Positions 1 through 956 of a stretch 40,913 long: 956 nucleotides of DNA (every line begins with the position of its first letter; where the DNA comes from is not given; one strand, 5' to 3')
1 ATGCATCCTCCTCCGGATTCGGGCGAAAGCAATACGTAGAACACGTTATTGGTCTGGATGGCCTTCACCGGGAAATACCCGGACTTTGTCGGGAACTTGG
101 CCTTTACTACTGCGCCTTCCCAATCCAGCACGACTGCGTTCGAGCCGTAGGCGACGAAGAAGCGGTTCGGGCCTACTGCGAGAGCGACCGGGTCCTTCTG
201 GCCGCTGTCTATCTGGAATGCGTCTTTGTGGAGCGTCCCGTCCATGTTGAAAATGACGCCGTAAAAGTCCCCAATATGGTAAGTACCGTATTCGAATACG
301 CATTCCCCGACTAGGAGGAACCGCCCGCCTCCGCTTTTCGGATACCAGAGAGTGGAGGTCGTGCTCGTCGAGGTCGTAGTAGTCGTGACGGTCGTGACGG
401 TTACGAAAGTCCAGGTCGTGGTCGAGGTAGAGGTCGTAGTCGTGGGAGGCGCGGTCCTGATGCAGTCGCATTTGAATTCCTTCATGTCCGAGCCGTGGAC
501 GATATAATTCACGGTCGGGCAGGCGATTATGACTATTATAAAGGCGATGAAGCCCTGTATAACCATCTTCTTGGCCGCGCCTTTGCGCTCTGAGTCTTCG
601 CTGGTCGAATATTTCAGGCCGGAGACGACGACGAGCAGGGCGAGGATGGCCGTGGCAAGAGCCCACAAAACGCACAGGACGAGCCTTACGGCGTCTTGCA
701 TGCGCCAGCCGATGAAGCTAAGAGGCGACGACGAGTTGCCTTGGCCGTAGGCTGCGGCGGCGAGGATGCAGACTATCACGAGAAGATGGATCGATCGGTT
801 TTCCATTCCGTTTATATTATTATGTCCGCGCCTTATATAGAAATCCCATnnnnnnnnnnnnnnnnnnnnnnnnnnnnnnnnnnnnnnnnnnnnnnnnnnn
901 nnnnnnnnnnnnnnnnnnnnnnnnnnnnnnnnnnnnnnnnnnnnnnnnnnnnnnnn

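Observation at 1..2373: Tandem paralogs fuse a conjugative-pilin (VirB2/TrbC 'T4SS pilin')-like hairpin to a Thr-rich stalk and a large beta-rich ectodomain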

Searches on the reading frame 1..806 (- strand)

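Call 6: search_protein_families(library=pfam, proteins=[window:1-806:-], max_evalue=10)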
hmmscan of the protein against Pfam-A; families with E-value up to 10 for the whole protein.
window:1-806:- (268 aa): 8 families
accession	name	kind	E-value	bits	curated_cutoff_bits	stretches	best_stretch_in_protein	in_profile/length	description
PF18895.5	T4SS_pilin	-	0.00011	22.6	26.6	1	47-95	16-64/71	Type IV secretion system pilin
PF21827.1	New_glue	-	0.0044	17.2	31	1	89-152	7-61/94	New glue protein family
PF01757.29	Acyl_transf_3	-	0.0048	16.4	31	1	6-141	10-113/326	Acyltransferase domain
PF06933.16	SSP160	-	0.0068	15.2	25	1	80-153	78-151/758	Special lobe-specific silk protein SSP160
PF01456.22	Mucin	-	0.03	14.7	34.7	1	113-152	47-86/143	Mucin-like glycoprotein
PF23120.1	PEX6_N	-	0.34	11.7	27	1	116-158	48-89/123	Peroxisomal ATPase 6 N-terminal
PF01284.28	MARVEL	-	0.59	10.6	32.8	1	8-96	50-133/135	Membrane-associating domain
PF04290.18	DctQ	-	3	8.2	28.3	1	8-94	29-113/132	Tripartite ATP-independent periplasmic transporters, DctQ component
